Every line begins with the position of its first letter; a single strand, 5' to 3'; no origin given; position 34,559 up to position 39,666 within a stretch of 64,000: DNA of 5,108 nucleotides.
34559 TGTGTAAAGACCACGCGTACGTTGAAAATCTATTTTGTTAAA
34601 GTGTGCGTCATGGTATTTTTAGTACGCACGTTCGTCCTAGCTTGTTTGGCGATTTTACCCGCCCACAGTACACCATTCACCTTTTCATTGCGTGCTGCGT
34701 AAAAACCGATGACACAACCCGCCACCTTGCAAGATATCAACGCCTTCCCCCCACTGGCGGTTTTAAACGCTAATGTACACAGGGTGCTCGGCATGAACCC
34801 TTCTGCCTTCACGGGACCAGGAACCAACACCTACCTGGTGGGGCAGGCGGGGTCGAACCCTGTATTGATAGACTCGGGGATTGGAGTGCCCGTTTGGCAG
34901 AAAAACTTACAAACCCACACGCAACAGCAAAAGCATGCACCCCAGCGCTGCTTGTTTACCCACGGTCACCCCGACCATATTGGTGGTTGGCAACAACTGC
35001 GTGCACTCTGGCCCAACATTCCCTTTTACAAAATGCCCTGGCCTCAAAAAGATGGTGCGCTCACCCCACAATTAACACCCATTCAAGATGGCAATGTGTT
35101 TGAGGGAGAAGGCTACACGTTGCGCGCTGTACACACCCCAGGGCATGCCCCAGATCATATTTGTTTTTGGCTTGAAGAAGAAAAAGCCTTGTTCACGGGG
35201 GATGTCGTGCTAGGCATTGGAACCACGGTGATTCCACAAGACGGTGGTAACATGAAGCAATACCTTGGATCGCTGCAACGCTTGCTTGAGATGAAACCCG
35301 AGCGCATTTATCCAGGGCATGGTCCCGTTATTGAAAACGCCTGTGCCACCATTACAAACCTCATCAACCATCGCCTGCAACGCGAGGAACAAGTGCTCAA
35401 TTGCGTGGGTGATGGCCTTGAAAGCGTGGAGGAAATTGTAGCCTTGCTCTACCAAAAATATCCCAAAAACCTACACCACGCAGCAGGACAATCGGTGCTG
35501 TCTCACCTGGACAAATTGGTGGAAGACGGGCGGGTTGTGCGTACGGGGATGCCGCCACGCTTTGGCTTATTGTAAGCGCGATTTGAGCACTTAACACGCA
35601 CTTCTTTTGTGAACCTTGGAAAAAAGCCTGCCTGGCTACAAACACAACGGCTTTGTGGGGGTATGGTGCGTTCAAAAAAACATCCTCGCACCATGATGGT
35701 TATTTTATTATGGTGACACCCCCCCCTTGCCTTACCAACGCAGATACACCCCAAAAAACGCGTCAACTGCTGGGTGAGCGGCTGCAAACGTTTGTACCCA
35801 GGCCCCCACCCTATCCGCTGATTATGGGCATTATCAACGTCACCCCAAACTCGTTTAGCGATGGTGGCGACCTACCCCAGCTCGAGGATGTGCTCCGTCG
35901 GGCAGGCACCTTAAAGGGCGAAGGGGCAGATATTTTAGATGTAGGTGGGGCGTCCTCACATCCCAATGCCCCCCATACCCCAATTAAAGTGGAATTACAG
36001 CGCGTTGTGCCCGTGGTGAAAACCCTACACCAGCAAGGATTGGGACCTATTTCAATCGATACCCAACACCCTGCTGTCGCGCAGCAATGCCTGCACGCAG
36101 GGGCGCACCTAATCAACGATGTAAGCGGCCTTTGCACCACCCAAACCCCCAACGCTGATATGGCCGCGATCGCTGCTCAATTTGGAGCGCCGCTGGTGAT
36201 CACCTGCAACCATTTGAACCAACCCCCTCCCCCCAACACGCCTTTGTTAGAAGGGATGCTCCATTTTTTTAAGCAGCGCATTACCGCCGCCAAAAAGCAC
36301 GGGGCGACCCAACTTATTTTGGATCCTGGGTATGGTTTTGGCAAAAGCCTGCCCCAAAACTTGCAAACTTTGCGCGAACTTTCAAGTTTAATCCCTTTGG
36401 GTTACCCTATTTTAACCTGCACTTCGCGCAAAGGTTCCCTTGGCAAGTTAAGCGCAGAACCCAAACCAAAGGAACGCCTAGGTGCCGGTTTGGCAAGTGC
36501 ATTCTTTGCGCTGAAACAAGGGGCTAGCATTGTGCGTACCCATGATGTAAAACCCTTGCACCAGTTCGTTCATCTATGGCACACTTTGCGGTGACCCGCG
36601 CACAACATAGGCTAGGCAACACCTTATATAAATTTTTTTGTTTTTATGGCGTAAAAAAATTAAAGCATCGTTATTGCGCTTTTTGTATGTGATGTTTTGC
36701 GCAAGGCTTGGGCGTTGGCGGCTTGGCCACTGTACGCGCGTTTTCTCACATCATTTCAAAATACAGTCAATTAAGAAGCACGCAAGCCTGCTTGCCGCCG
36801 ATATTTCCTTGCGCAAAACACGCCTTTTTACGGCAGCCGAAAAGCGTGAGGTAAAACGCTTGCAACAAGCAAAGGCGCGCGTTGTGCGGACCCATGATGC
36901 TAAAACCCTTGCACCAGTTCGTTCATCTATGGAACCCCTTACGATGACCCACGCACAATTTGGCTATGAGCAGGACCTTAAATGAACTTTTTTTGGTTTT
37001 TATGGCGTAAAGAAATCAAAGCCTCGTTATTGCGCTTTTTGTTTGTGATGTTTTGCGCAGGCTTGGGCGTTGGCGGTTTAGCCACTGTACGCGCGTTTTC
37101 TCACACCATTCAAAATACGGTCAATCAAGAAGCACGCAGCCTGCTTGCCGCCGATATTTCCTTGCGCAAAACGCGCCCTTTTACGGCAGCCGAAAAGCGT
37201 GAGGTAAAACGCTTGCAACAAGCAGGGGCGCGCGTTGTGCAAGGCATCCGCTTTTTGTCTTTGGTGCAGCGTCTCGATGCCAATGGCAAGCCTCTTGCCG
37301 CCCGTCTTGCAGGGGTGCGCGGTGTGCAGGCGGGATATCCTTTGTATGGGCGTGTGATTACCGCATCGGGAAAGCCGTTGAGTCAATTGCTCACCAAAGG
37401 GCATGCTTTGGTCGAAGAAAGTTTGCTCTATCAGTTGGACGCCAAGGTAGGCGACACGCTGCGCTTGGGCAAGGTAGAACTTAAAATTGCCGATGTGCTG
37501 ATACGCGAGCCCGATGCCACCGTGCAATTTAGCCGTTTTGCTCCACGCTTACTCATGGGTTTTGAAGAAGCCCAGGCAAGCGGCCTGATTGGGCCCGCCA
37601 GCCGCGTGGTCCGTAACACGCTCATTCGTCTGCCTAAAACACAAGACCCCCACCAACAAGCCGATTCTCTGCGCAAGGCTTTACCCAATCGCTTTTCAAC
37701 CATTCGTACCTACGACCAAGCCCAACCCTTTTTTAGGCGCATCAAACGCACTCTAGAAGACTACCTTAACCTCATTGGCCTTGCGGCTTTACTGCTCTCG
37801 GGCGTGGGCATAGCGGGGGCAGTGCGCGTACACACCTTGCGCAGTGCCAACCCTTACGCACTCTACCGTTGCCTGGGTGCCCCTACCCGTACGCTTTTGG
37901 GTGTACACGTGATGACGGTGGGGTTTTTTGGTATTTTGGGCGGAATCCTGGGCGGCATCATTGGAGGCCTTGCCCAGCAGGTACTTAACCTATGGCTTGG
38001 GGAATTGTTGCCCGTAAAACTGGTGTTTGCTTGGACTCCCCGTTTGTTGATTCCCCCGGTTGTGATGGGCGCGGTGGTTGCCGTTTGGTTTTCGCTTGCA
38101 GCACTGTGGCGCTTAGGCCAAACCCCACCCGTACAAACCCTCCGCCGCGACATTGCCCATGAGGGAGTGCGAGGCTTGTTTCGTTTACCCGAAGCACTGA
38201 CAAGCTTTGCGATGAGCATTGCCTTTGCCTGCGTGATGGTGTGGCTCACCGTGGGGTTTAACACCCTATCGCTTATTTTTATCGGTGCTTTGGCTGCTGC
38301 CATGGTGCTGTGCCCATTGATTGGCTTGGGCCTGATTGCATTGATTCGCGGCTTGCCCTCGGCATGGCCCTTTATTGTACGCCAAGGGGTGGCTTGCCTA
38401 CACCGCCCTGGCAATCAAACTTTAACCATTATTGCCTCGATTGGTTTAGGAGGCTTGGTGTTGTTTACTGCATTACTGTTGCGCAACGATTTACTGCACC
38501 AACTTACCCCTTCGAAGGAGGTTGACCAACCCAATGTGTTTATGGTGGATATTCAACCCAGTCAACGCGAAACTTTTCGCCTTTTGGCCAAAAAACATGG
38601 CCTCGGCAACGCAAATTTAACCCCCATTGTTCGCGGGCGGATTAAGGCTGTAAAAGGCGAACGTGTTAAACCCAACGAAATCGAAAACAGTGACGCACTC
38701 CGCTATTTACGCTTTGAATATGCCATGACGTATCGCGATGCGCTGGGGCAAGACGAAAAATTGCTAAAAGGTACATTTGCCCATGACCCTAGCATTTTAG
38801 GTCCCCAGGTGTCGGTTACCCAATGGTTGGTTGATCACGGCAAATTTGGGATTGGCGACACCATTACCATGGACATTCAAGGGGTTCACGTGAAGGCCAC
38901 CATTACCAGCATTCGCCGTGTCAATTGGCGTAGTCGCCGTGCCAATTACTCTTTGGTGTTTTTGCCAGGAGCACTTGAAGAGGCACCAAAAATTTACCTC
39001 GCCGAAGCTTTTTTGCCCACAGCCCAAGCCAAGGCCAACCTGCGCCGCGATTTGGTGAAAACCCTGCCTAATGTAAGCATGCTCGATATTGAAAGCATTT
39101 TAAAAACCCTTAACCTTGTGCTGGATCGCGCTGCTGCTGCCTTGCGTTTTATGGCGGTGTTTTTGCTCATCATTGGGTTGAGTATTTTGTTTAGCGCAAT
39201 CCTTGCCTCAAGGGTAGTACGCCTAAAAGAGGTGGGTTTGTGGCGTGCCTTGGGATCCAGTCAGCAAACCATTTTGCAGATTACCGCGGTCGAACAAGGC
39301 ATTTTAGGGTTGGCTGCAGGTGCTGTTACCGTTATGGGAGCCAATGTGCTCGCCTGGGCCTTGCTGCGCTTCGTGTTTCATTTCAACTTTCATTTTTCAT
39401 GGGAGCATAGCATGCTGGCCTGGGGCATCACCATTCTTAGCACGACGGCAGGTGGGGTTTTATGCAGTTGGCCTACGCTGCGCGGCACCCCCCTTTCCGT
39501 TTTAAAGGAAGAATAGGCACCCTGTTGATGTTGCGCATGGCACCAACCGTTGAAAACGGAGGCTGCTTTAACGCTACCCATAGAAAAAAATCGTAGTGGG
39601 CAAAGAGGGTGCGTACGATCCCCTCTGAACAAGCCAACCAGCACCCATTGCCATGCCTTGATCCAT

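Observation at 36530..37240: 355-bp tandem duplication across a gene boundary generates a chimeric FtsX-permease/FolP ORF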

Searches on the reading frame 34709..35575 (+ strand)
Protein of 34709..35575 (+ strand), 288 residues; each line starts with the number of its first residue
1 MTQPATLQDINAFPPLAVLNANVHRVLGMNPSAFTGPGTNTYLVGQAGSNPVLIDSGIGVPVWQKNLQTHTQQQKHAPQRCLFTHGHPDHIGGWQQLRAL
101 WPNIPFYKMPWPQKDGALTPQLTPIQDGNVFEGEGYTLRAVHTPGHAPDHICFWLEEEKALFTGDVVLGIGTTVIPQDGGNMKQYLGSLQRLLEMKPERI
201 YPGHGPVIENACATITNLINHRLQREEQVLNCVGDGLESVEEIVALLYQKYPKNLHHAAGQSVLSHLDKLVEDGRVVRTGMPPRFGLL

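Call 9: search_protein_families(library=pfam, proteins=[window:34709-35575:+], max_evalue=0.01)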
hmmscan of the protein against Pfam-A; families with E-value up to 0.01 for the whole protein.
window:34709-35575:+ (288 aa): 4 families
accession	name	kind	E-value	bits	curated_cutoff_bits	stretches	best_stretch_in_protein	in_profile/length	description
PF00753.33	Lactamase_B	-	5.1e-24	85.7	22.7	1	38-204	5-196/196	Metallo-beta-lactamase superfamily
PF17778.7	BLACT_WH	-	1.6e-14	54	22.8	1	239-280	1-42/46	Beta-lactamase associated winged helix domain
PF12706.13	Lactamase_B_2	-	2.6e-05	24.4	27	1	52-107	3-61/200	Beta-lactamase superfamily domain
PF19583.5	ODP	-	6.1e-05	23.4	27.2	1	39-170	3-140/194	ODP family beta lactamase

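Call 37: list_cluster_members(proteins=[window:36674-36982:+, window:36683-36982:+, window:36689-36982:+, window:36692-36982:+, window:36809-36982:+, window:36860-36982:+, window:34709-35575:+, window:39697-43497:-])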
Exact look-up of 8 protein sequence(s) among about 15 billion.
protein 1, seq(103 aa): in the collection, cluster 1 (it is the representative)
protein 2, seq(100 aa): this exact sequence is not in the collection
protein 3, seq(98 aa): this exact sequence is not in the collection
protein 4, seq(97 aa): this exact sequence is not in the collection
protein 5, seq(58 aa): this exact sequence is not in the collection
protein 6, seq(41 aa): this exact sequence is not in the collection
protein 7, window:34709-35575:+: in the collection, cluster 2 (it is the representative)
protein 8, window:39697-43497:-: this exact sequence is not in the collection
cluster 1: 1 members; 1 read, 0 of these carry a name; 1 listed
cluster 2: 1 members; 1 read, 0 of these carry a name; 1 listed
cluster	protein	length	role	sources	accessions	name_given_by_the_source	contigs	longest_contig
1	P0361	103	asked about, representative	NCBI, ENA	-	-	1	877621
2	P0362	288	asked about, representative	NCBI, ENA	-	-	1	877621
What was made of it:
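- On Functional chimeric (fusion) gene: The protein is a singleton cluster with no homologue as such (call 37).
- The genome's own annotation called a 103-aa version (P0361, call 37). There is no Pfam match (call 9), and the protein is a singleton cluster among 5.8 billion (call 37).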

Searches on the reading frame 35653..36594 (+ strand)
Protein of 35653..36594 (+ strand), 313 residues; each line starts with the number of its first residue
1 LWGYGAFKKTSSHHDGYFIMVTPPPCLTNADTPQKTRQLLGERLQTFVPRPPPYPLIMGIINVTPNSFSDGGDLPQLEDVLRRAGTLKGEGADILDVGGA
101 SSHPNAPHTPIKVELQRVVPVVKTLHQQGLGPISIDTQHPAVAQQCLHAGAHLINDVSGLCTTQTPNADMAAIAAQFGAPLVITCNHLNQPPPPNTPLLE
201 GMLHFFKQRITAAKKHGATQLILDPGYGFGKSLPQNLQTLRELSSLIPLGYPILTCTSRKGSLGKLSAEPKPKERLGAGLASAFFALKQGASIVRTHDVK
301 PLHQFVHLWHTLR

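Call 9: search_protein_families(library=pfam, proteins=[window:35653-36594:+], max_evalue=0.01)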
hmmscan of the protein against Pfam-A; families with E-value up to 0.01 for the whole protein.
window:35653-36594:+ (313 aa): 1 family
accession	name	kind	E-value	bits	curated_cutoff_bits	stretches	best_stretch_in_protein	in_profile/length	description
PF00809.28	Pterin_bind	-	3.3e-55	187.8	25.5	1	58-297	1-244/244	Pterin binding enzyme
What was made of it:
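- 35710..36594 (+): folP (dihydropteroate synthase, 294 aa), intact. Its last 21 codons plus stop (36530-36594) are the functional copy of the duplicated folP tail. Pfam Pterin_bind E = 3e-55, matched to the end of the profile (call 9).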

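Call 13: list_cluster_members(proteins=[P0001, window:35653-36594:+, window:36638-36985:+])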
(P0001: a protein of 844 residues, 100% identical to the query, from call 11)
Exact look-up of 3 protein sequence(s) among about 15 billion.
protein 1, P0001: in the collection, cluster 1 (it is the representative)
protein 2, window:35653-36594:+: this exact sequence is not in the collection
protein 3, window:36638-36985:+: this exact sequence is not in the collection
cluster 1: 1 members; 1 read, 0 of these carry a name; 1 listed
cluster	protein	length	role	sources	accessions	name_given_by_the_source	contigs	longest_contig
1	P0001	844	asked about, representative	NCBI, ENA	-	-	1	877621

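Call 18: find_homologous_proteins(query=window:35710-36594:+)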
Query window:35710-36594:+ (294 aa): 6933 proteins with E <= 0.001 among 8000 candidates; the best 120 are listed.
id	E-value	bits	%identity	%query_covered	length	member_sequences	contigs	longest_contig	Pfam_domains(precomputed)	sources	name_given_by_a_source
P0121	1.3e-195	667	100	100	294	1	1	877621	PF00809.29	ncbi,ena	-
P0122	4.6e-78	281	51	87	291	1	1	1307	PF00809.29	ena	-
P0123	5.5e-78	280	50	100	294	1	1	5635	PF00809.29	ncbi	-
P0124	1.3e-77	279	51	91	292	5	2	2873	PF00809.29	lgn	-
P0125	1.7e-77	279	52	87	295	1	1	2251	PF00809.29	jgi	jgi:dihydropteroate synthase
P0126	4.9e-77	277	54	87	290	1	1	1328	PF00809.29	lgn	-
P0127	5.6e-77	277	52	88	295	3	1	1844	PF00809.29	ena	-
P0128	1.2e-76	276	52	88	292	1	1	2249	PF00809.29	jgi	jgi:dihydropteroate synthase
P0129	1.3e-76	276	54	88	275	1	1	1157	PF00809.29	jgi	jgi:dihydropteroate synthase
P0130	2.0e-76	275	52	88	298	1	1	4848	PF00809.29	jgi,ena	-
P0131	2.1e-76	275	54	88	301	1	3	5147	PF00809.29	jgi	jgi:dihydropteroate synthase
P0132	3.1e-76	275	54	88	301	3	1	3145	PF00809.29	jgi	jgi:dihydropteroate synthase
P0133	8.0e-76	273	54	88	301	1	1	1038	PF00809.29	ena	-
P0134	8.5e-76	273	53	88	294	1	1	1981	PF00809.29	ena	-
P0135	1.1e-75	273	52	88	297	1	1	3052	PF00809.29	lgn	-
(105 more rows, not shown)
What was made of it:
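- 35710..36594 (+): An identical 294-aa protein, P0121, is on record from the same 877,621-bp contig (call 18).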

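Call 19: find_encoding_contigs(protein=P0121, flank=3000, max_places=4)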
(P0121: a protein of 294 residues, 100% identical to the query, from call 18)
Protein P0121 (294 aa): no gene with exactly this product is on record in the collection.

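Call 20: find_encoding_contigs(protein=P0123, flank=5000, max_places=4)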
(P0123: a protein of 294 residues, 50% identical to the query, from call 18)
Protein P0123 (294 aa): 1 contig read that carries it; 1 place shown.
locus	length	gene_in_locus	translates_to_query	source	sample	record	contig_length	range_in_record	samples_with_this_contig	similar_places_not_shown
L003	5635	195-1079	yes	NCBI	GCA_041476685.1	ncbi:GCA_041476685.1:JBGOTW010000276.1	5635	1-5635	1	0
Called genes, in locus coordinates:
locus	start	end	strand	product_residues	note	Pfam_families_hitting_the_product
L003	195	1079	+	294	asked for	PF00809:Pterin_bind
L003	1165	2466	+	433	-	-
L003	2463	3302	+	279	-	PF08827:DUF1805 (faint)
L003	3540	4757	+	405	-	PF13433:Peripla_BP_5, PF13458:Peripla_BP_6, PF01094:ANF_receptor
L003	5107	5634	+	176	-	?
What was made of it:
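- On Microhomology-mediated tandem duplication: In the one FolP relative whose locus was read (L003), no FtsX permease gene lies downstream of folP (call 20).
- Tried and rejected: The closest FolP locus read (L003) has no FtsX permease gene downstream of folP (call 20).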

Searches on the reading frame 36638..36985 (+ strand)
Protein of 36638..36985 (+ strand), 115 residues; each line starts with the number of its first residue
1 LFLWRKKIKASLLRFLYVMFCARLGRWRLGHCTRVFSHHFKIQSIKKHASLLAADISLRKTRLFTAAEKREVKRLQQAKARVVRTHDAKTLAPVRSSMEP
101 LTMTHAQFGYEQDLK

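Call 9: search_protein_families(library=pfam, proteins=[window:36638-36985:+], max_evalue=0.01)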
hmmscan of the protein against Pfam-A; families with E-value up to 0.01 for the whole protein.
window:36638-36985:+ (115 aa): 0 families
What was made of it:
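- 36638..36985 (+): The 115-aa ORF (TTG start). It is a mosaic of ancestral and shifted frames. Its TGA (36983-36985) overlaps the permease ATG. A 103-aa version starting at TTG 36674 was called as a gene in the source genome. No Pfam match (call 9).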

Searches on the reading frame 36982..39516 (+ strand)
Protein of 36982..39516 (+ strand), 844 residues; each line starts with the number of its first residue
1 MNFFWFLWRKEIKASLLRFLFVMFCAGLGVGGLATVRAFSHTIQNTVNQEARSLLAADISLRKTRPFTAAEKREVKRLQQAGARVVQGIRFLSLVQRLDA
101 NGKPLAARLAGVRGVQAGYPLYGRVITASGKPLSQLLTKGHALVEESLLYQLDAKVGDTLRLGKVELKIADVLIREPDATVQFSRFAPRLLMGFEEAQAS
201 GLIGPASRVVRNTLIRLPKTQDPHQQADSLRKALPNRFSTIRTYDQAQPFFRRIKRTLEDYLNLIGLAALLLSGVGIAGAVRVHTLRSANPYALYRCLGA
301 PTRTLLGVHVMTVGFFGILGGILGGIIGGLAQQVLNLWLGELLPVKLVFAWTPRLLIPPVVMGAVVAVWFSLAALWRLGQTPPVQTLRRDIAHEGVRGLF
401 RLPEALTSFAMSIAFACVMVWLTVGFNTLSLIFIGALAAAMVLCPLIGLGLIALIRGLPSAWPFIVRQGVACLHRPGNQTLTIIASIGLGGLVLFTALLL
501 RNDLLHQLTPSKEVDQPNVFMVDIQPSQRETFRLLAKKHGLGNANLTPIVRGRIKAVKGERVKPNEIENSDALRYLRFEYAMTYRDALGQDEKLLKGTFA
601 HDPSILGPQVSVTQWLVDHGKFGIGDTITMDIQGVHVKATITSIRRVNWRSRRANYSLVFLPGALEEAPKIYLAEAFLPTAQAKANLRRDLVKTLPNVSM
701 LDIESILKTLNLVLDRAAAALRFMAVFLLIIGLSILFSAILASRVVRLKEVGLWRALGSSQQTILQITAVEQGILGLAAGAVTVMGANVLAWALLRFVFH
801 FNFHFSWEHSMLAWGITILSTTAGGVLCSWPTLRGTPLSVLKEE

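Call 8: find_encoding_contigs(protein=window:36982-39516:+, flank=3000, max_places=10)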
Protein window:36982-39516:+ (844 aa): no gene with exactly this product is on record in the collection.

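Call 9: search_protein_families(library=pfam, proteins=[window:36982-39516:+], max_evalue=0.01)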
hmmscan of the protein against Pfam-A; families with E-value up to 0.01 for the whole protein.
window:36982-39516:+ (844 aa): 2 families
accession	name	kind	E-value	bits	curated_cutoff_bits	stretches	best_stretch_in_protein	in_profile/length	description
PF02687.27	FtsX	-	2.1e-13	50.8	25.5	2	264-383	2-120/120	FtsX-like permease C-terminal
PF12704.14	MacB_PCD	-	3.6e-07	31.1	27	1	23-232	5-206/207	MacB-like periplasmic core domain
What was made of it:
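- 36982..39516 (+): FtsX/MacB-type ABC-transporter permease (844 aa), intact. Codons 1-84 are the functional copy of the duplicated head. Pfam FtsX (2 stretches) and MacB_PCD (call 9).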

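Call 10: find_related_loci(query=window:36982-39516:+, collection=genome_contigs, flank=6000)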
Query window:36982-39516:+ (844 aa) in genome_contigs; peptide patterns used: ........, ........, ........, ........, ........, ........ (x = any residue, [..] = any of these).
41 stretches matched a pattern; 2 encode a relative of the query (tblastn E <= 1e-3); 2 distinct loci.
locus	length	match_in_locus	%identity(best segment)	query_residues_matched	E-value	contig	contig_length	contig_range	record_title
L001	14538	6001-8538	28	10-844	9e-97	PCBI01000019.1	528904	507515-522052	MAG: Spirochaetaceae bacterium isolate NP120 MHASMcontig_1102205, whole genome shotgun sequence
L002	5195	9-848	29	562-844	6e-31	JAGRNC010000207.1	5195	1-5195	MAG: Leptospiraceae bacterium isolate HKST-UBA07 NODE_208_length_5195_cov_2.369285, whole genome shotgun sequence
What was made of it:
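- Tried and rejected: The genome_contigs scan with the permease gave only 28-29% identical spirochaete loci (call 10).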

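Call 11: find_homologous_proteins(query=window:36982-39516:+)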
Query window:36982-39516:+ (844 aa): 1061 proteins with E <= 0.001 among 8000 candidates; the best 120 are listed.
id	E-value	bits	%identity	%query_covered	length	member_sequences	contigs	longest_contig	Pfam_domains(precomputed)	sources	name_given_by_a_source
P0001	0.0e+0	1862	100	100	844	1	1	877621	PF02687.28,PF12704.15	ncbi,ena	-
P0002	9.7e-115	403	33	99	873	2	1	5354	PF02687.28,PF12704.15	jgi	jgi:putative ABC transport system permease protein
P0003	3.2e-114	401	33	100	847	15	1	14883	PF02687.28,PF12704.15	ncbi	-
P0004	1.8e-113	398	32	99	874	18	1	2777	PF02687.28,PF12704.15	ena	-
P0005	7.3e-113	396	33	95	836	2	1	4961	PF02687.28,PF12704.15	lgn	-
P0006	7.7e-112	393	33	99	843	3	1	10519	PF02687.28,PF12704.15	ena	-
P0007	6.3e-111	390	32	99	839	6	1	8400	PF02687.28,PF12704.15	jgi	jgi:putative ABC transport system permease protein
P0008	1.1e-110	389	33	99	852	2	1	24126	PF02687.28,PF12704.15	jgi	jgi:putative ABC transport system permease protein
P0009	3.1e-110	388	32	99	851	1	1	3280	PF02687.28,PF12704.15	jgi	jgi:putative ABC transport system permease protein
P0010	1.3e-109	386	31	99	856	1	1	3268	PF02687.28,PF12704.15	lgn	-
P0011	1.9e-109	385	32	99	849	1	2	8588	PF02687.28,PF12704.15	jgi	jgi:putative ABC transport system permease protein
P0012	2.4e-109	385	31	100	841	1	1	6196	PF02687.28,PF12704.15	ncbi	-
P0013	2.8e-109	385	32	99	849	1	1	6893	PF02687.28,PF12704.15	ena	-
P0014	3.2e-109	384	33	100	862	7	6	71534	PF02687.28,PF12704.15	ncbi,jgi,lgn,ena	ncbi:MAG TPA: FtsX-like permease family protein [Gemmatimonadaceae bacterium]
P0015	1.0e-108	383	30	99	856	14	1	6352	PF02687.28,PF12704.15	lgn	-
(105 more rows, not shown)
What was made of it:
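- Both are full length and match their families (calls 9, 11, 18).
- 36982..39516 (+): An identical protein, P0001, is on record, and the family aligns over its full length (call 11).
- On FtsX/MacB-type ABC-transporter permease (the 844-aa gene): There are 1061 full-length homologues (call 11).
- Tried and rejected: The 5.8-billion-protein search gave the window's own protein and then 33% identity (call 11).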

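Call 12: find_encoding_contigs(protein=P0001, flank=3000, max_places=6)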
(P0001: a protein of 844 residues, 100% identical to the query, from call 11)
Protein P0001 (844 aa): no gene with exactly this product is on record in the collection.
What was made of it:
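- Tried and rejected: Contig look-ups for the window's own proteins returned nothing (calls 8, 12, 19).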
